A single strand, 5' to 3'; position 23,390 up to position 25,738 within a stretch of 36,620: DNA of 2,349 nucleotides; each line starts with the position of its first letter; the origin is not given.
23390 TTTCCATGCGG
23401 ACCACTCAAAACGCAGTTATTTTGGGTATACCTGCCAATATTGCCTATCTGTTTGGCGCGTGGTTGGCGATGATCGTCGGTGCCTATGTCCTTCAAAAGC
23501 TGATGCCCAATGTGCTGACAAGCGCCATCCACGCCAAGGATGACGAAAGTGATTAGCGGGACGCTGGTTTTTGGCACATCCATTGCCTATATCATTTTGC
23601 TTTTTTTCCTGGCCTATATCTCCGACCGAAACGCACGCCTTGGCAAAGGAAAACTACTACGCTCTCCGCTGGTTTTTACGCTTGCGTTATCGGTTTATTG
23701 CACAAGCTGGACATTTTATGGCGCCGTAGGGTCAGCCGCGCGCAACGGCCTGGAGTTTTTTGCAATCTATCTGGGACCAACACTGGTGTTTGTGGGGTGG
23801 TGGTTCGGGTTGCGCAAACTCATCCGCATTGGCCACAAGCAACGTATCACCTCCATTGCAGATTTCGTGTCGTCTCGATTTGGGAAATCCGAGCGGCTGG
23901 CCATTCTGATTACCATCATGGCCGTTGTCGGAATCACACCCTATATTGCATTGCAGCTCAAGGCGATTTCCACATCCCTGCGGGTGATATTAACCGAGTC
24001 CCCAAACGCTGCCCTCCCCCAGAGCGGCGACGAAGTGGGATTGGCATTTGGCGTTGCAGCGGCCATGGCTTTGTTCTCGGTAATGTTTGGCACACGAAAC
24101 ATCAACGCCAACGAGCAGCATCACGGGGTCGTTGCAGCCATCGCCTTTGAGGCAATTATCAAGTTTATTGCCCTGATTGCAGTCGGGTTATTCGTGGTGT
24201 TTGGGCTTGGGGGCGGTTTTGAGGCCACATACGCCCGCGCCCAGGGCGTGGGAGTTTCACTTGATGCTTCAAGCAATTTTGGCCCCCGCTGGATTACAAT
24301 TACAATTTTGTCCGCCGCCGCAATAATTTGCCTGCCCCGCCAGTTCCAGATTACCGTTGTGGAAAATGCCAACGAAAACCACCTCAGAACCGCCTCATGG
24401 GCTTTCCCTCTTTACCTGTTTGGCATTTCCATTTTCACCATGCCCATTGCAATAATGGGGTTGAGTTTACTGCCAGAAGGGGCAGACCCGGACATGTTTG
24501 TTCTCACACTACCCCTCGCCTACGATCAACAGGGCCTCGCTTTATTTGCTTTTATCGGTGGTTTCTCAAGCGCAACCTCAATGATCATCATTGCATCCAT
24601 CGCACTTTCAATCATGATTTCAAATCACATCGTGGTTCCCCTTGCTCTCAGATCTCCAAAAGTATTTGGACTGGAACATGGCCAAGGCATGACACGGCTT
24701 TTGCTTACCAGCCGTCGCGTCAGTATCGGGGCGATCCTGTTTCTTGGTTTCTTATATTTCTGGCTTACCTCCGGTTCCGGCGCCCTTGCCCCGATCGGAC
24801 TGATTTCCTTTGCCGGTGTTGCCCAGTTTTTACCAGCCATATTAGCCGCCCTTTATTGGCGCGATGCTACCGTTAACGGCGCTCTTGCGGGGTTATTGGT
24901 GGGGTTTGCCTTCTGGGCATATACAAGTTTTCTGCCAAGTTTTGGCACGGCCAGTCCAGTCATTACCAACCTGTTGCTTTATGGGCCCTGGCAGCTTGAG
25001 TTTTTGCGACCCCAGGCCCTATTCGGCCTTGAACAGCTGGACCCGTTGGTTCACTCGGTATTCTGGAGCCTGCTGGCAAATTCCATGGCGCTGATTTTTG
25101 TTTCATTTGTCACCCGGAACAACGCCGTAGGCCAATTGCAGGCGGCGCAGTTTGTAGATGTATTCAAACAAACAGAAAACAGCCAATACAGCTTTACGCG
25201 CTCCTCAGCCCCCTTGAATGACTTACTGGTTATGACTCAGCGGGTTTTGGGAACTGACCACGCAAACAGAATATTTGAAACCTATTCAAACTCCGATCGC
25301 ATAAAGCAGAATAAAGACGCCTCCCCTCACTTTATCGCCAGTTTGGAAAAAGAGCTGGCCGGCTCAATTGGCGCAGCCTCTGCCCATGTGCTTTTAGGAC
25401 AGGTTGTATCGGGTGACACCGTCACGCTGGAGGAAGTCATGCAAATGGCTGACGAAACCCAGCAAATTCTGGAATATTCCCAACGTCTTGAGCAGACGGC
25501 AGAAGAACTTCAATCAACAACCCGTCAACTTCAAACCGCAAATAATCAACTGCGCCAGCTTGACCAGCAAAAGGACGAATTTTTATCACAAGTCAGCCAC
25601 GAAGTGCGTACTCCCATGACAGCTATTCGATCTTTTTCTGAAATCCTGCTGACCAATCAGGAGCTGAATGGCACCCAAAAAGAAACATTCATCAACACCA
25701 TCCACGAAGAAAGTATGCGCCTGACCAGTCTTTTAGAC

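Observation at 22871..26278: Translationally coupled module of receiver, 2-TM peptide and SLC5/STAC-fused histidine kinase, with no output domain anywhere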

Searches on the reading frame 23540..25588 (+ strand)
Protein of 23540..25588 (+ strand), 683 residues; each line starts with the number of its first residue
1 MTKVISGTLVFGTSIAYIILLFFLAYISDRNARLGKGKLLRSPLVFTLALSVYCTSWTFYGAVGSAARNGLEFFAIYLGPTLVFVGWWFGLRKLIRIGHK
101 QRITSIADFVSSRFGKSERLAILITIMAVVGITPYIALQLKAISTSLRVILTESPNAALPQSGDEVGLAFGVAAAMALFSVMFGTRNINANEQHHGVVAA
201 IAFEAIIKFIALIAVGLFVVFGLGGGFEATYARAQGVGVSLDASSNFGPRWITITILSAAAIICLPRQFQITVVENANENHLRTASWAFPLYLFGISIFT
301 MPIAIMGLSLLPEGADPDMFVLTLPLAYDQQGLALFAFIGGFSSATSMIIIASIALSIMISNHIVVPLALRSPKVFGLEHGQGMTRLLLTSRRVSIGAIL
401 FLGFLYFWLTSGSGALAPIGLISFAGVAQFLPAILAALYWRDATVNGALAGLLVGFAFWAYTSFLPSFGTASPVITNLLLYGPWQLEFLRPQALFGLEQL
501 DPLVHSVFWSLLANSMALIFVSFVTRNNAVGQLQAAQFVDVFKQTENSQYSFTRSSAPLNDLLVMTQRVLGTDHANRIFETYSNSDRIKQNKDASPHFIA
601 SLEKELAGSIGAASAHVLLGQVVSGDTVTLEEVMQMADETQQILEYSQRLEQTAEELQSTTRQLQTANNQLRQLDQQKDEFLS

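Call 5: search_protein_families(library=pfam, proteins=[window:23540-25588:+], max_evalue=10)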
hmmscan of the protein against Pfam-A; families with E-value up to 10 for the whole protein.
seq(683 aa): 5 families
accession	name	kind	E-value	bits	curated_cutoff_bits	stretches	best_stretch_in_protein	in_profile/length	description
PF10046.14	BLOC1_2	-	0.076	13.8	33.4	1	628-676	31-79/96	Biogenesis of lysosome-related organelles complex-1 subunit 2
PF15136.11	UPF0449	-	0.077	13.9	27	1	638-673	59-94/98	Uncharacterised protein family UPF0449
PF06810.17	Phage_scaffold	-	0.088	13.2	35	1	629-679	15-65/170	Phage capsid assembly scaffolding protein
PF12259.13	Baculo_F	-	0.12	11.3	24.1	1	584-673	136-227/609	Baculovirus F protein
PF14257.11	DUF4349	-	0.75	9.5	27.7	1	629-670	103-144/213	Domain of unknown function (DUF4349)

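Call 7: search_solved_structures(query=window:23540-25300:+, max_evalue=10, show_alignments=2)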
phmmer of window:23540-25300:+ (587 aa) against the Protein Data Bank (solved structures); distinct sequences matched with E-value up to 10: 1.
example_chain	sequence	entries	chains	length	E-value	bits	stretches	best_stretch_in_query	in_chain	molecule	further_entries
10ed_A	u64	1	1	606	2.5e-69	237.5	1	11-472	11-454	histidine kinase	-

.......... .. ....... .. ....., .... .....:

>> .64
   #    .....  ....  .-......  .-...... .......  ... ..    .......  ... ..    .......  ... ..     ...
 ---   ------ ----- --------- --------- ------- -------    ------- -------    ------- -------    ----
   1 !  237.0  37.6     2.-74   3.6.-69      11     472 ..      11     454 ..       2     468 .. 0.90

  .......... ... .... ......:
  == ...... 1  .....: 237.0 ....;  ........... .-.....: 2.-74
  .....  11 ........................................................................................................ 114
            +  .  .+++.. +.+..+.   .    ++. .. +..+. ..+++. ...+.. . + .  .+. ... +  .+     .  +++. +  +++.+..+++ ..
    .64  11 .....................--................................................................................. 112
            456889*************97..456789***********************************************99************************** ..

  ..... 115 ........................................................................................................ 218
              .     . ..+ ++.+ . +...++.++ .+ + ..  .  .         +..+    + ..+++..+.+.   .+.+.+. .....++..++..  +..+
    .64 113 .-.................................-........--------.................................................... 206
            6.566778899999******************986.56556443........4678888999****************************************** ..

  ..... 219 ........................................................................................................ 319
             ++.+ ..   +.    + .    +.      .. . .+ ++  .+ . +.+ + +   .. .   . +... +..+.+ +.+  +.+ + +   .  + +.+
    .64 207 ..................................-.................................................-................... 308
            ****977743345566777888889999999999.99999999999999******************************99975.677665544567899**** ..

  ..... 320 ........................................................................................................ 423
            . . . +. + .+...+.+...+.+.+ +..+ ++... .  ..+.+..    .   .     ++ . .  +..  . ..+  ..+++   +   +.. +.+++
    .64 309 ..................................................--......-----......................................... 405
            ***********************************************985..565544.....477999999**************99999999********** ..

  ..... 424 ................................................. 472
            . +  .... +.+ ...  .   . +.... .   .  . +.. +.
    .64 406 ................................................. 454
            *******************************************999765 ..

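Call 50: search_dna_similar(query=window:23540-25459:+, collection=plasmids, mode=protein, max_rows=30, max_evalue=0.00001)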
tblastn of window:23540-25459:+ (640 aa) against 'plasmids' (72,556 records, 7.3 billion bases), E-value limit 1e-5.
Records with a match: 63; places in all: 63; records where one place covers at least 80% of the query: 61.
Best place of each record, by identity: <60% 63.
By first word of the organism name: Paracoccus 16; Sinorhizobium 13; Azospirillum 8; Neorhizobium 6; Acinetobacter 4; Cupriavidus 2; Indioceanicola 2; Azoarcus 1; Pararhizobium 1; Niveispirillum 1; and 9 more.
By predicted mobility (MOB-suite, as given by PLSDB): non-mobilizable 42; conjugative 14; mobilizable 7.
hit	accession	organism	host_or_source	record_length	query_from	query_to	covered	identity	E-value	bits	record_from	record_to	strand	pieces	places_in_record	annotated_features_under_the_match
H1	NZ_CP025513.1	Neorhizobium sp. SOG26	Oryza glumipatula,Whole ...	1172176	5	640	99%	58.8%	0e+0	620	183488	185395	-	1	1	none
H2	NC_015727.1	Cupriavidus necator N-1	soil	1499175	2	640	100%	44.0%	2e-131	433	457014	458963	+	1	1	record has no annotation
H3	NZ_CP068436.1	Cupriavidus necator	heavy metal containmented soil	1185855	2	640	100%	43.2%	5e-122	406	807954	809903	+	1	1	none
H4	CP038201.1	Paracoccus ferrooxidans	single cell,bioreactor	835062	3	639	100%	43.2%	5e-96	331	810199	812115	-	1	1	histidine kinase | hypothetical protein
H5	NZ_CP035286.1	Paracoccus versutus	whole organism,soil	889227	3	639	100%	43.2%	6e-96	330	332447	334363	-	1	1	ATP-binding protein | hypothetical protein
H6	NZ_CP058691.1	Paracoccus pantotrophus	pure culture,sewage sludge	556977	4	639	99%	43.0%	2e-95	328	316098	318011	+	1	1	ATP-binding protein | hypothetical protein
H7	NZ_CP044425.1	Paracoccus pantotrophus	cell culture,denitrifying, ...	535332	4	639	99%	43.0%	3e-95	328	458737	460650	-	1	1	ATP-binding protein | hypothetical protein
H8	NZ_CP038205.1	Paracoccus pantotrophus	single cell,soil associated with ...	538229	4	639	99%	43.0%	3e-95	328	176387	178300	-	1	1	ATP-binding protein | hypothetical protein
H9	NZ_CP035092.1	Paracoccus denitrificans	Homo sapiens,cell culture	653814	3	639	100%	42.8%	2e-95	329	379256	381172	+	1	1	ATP-binding protein | hypothetical protein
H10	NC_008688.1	Paracoccus denitrificans PD1222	-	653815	3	639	100%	42.8%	2e-95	329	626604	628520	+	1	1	ATP-binding protein | hypothetical protein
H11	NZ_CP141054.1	Paracoccus denitrificans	-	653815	3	639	100%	42.8%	2e-95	329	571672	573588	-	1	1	ATP-binding protein | hypothetical protein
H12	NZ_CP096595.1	Paracoccus denitrificans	mixed culture,activated sludge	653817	3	639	100%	42.8%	2e-95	329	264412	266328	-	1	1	ATP-binding protein | hypothetical protein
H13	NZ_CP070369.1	Paracoccus methylovorus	whole organism,grassland soil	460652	3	639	100%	42.2%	1e-94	327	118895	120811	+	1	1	ATP-binding protein | hypothetical protein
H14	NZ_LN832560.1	Paracoccus aminovorans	-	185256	3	639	100%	42.0%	6e-104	353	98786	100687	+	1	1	sensor histidine kinase | hypothetical protein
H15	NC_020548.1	Azoarcus sp. KH32C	-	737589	17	626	95%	43.8%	5e-123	409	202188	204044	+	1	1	EAL domain-containing protein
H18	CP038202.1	Paracoccus ferrooxidans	single cell,bioreactor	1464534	14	639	98%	41.6%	3e-110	372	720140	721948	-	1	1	sodium:solute symporter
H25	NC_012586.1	Sinorhizobium fredii NGR234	-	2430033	5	639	99%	40.0%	1e-106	362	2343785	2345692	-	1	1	record has no annotation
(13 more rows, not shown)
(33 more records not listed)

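Call 52: get_annotated_region(hit=H10, flank=9000)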
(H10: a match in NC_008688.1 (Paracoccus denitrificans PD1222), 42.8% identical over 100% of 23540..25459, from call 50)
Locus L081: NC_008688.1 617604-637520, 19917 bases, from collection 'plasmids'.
description: Paracoccus denitrificans PD1222 plasmid 1, complete sequence
organism: Paracoccus denitrificans PD1222 (NCBI taxid 318586)
taxonomy: Bacteria; Pseudomonadota; Alphaproteobacteria; Rhodobacterales; Paracoccaceae; Paracoccus; Paracoccus denitrificans; Paracoccus denitrificans PD1222
host: -; source: -; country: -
typing (MOB-suite, as given by PLSDB): non-mobilizable; replicon rep_cluster_560,rep_cluster_969
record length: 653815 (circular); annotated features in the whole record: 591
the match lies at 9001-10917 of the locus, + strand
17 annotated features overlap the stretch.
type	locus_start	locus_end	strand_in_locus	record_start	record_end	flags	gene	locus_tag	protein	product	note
CDS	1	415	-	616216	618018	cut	-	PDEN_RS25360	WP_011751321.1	alpha/beta fold hydrolase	-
CDS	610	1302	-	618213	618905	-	-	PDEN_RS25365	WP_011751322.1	SURF1 family protein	-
CDS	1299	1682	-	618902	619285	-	cyoD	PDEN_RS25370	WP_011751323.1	cytochrome o ubiquinol oxidase subunit IV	GO:0015990 - electron transport coupled proton transport [Evidence IEA]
CDS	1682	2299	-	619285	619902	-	cyoC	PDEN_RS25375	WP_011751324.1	cytochrome o ubiquinol oxidase subunit III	GO:0015990 - electron transport coupled proton transport [Evidence IEA]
CDS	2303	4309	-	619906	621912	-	cyoB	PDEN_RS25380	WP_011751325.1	cytochrome o ubiquinol oxidase subunit I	GO:0015990 - electron transport coupled proton transport [Evidence IEA]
CDS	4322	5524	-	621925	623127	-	cyoA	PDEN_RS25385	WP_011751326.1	ubiquinol oxidase subunit II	GO:0015990 - electron transport coupled proton transport [Evidence IEA]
CDS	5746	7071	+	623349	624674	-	-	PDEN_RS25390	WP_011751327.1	MFS transporter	GO:0055085 - transmembrane transport [Evidence IEA]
CDS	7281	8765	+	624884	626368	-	-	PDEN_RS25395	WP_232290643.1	putative nucleotidyltransferase substrate binding domain-containing protein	-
CDS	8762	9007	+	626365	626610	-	-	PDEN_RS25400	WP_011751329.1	hypothetical protein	-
CDS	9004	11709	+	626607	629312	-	-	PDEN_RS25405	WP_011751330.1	ATP-binding protein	-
CDS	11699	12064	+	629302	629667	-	-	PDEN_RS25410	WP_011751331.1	response regulator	GO:0000160 - phosphorelay signal transduction system [Evidence IEA]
CDS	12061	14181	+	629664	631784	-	-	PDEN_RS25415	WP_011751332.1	exonuclease domain-containing protein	-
CDS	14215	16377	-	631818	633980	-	-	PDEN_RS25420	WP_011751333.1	esterase-like activity of phytase family protein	-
CDS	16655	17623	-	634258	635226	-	speB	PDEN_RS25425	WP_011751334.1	agmatinase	GO:0008295 - spermidine biosynthetic process [Evidence IEA]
CDS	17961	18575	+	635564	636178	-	-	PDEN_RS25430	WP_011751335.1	alpha/beta hydrolase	-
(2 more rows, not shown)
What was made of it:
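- The P. denitrificans plasmid variant pairs the kinase and receiver with DUF294 and exonuclease genes instead (call 52). The P. denitrificans plasmid variant has different neighbours (call 52).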

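Call 53: get_annotated_region(hit=H1, flank=10000)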
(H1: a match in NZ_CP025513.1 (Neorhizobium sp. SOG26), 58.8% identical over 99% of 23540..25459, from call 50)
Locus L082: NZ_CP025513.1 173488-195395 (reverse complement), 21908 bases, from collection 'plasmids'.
description: Neorhizobium sp. SOG26 plasmid unnamed2, complete sequence
organism: Neorhizobium sp. SOG26 (NCBI taxid 2060726)
taxonomy: Bacteria; Pseudomonadota; Alphaproteobacteria; Hyphomicrobiales; Rhizobiaceae; Neorhizobium; Neorhizobium sp. SOG26
host: -; source: Oryza glumipatula,Whole organism,Seeds,Seeds; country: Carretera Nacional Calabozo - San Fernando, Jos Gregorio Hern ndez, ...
typing (MOB-suite, as given by PLSDB): non-mobilizable
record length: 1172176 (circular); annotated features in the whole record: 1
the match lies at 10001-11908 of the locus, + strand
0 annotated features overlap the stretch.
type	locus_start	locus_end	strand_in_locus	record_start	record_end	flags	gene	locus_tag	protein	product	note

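Call 56: search_protein_families(library=pfam, proteins=[L081:7281-8765:+, L081:11699-12064:+, L081:12061-14181:+], max_evalue=0.0001)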
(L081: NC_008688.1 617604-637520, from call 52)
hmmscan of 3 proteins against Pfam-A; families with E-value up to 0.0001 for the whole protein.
L081:7281-8765:+ (494 aa): 3 families
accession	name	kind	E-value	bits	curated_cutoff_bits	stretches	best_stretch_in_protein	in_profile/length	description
PF10335.14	DUF294_C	-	7.9e-41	139.7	22.5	1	345-489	2-145/145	Putative nucleotidyltransferase substrate binding domain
PF03445.19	DUF294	-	2.7e-40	137.9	21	1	177-307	2-137/138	Putative nucleotidyltransferase DUF294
PF00571.33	CBS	-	1.2e-11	45.2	24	1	98-152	1-56/57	CBS domain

L081:11699-12064:+ (121 aa): 1 family
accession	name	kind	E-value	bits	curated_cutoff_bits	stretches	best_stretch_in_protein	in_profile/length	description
PF00072.30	Response_reg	-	4.4e-28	98.1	30.2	1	5-116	1-110/111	Response regulator receiver domain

L081:12061-14181:+ (706 aa): 3 families
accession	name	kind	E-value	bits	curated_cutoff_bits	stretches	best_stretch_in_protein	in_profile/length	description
PF00929.31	RNase_T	-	8.1e-37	127.7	24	1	518-674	2-164/164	Exonuclease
PF21762.3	DEDDh_C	-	1.2e-06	29.3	27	1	596-676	106-187/188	DNA polymerase III subunit epsilon-like, C-terminal domain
PF13426.13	PAS_9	-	2.5e-06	28.2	27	1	158-267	3-103/103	PAS domain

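Call 59: get_annotated_region(hit=H25, flank=3000)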
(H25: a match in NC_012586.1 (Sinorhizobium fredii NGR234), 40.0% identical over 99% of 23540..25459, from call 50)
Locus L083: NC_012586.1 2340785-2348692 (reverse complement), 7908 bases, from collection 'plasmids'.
description: Sinorhizobium fredii NGR234 plasmid pNGR234b, complete sequence
organism: Sinorhizobium fredii NGR234 (NCBI taxid 394)
taxonomy: Bacteria; Pseudomonadota; Alphaproteobacteria; Hyphomicrobiales; Rhizobiaceae; Sinorhizobium; Sinorhizobium fredii; Sinorhizobium fredii NGR234
host: -; source: -; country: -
typing (MOB-suite, as given by PLSDB): conjugative; relaxase MOBQ; mating-pair formation MPF_T
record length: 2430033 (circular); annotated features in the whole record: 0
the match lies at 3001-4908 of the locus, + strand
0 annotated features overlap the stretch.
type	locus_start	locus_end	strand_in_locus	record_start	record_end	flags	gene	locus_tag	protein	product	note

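Call 63: search_protein_families(library=pfam, proteins=[L083:3001-6561:+, L083:6482-7186:+, L081:9004-11709:+, L081:8762-9007:+], max_evalue=0.001)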
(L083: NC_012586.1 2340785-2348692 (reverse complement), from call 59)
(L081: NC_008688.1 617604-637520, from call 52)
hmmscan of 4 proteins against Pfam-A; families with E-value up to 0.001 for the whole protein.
L083:3001-6561:+ (1187 aa): 6 families
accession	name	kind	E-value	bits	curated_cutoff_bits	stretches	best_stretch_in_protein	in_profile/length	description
PF12860.13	PAS_7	-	4.9e-34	117.4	27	1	652-764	1-114/115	PAS fold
PF02518.31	HATPase_c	-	2.2e-27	96.1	26.4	1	918-1025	2-109/111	Histidine kinase-, DNA gyrase B-, and HSP90-like ATPase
PF00072.30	Response_reg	-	4.4e-12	46.6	30.2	1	1051-1160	1-110/111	Response regulator receiver domain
PF00512.31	HisKA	-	2.5e-09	37.5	26.9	1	799-873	2-66/66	His Kinase A (phospho-acceptor) domain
PF13581.12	HATPase_c_2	-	1.1e-05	25.9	27.4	1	925-1011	35-116/127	Histidine kinase-like ATPase domain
PF13188.13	PAS_8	-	1.3e-05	25.4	21.8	1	647-696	2-53/65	PAS domain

L083:6482-7186:+ (234 aa): 3 families
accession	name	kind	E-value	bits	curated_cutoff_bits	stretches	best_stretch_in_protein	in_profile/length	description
PF00072.30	Response_reg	-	4.2e-20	72.4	30.2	1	23-136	1-110/111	Response regulator receiver domain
PF00196.25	GerE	-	2e-18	66.2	23.5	1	167-221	2-56/57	Bacterial regulatory proteins, luxR family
PF08281.18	Sigma70_r4_2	-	9e-06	25.7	25.7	1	162-210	5-54/54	Sigma-70, region 4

L081:9004-11709:+ (901 aa): 3 families
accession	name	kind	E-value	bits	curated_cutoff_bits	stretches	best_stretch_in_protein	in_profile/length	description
PF02518.31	HATPase_c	-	6.2e-29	101.1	26.4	1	783-893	2-110/111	Histidine kinase-, DNA gyrase B-, and HSP90-like ATPase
PF00512.31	HisKA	-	5.1e-21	74.9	26.9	1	670-736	2-66/66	His Kinase A (phospho-acceptor) domain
PF00474.23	SSF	-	0.00042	19.8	22.8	1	39-138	10-107/406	Sodium:solute symporter family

L081:8762-9007:+ (81 aa): 0 families
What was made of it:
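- Closest known: CrbS/CrbR. Different: CrbS and RpuS carry PAS and a C-terminal receiver, and they signal to LuxR-type regulators (call 63).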

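Call 64: get_annotated_region(hit=H18, flank=9000)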
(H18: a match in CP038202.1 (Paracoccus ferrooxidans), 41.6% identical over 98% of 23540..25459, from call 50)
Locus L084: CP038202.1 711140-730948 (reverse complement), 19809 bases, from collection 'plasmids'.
description: Paracoccus ferrooxidans strain NCCB 100066 plasmid pFER4, complete sequence
organism: Paracoccus ferrooxidans (NCBI taxid 327104)
taxonomy: Bacteria; Pseudomonadota; Alphaproteobacteria; Rhodobacterales; Paracoccaceae; Paracoccus; Paracoccus ferrooxidans
host: -; source: single cell,bioreactor; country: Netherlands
typing (MOB-suite, as given by PLSDB): non-mobilizable; replicon rep_cluster_746; mating-pair formation MPF_T
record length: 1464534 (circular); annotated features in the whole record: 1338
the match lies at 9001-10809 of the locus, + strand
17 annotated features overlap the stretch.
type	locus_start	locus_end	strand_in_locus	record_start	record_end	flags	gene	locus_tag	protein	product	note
CDS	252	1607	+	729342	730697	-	-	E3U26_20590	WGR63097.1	efflux RND transporter periplasmic adaptor subunit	-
CDS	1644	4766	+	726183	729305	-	-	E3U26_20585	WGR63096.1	efflux RND transporter permease subunit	-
CDS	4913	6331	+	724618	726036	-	-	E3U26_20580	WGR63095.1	histidine kinase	-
CDS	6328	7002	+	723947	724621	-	-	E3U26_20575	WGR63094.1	response regulator transcription factor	-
CDS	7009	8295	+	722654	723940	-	-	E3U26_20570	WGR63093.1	XRE family transcriptional regulator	-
CDS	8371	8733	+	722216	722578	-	-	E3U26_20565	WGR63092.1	response regulator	-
CDS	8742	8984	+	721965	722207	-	-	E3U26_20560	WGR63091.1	hypothetical protein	-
CDS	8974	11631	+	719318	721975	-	-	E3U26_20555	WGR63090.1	sodium:solute symporter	-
CDS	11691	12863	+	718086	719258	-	-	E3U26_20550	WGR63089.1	FliM/FliN family flagellar motor switch protein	-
CDS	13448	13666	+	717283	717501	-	infA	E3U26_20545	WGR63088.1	translation initiation factor IF-1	-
CDS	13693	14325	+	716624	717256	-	-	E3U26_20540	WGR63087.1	septum formation inhibitor Maf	-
CDS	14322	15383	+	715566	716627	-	-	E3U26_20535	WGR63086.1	ribonuclease G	-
CDS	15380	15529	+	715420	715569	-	yacG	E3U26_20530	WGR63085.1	DNA gyrase inhibitor YacG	-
CDS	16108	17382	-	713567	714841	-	-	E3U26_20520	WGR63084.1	lytic murein transglycosylase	-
CDS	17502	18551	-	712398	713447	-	genX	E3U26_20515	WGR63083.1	EF-P lysine aminoacylase GenX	-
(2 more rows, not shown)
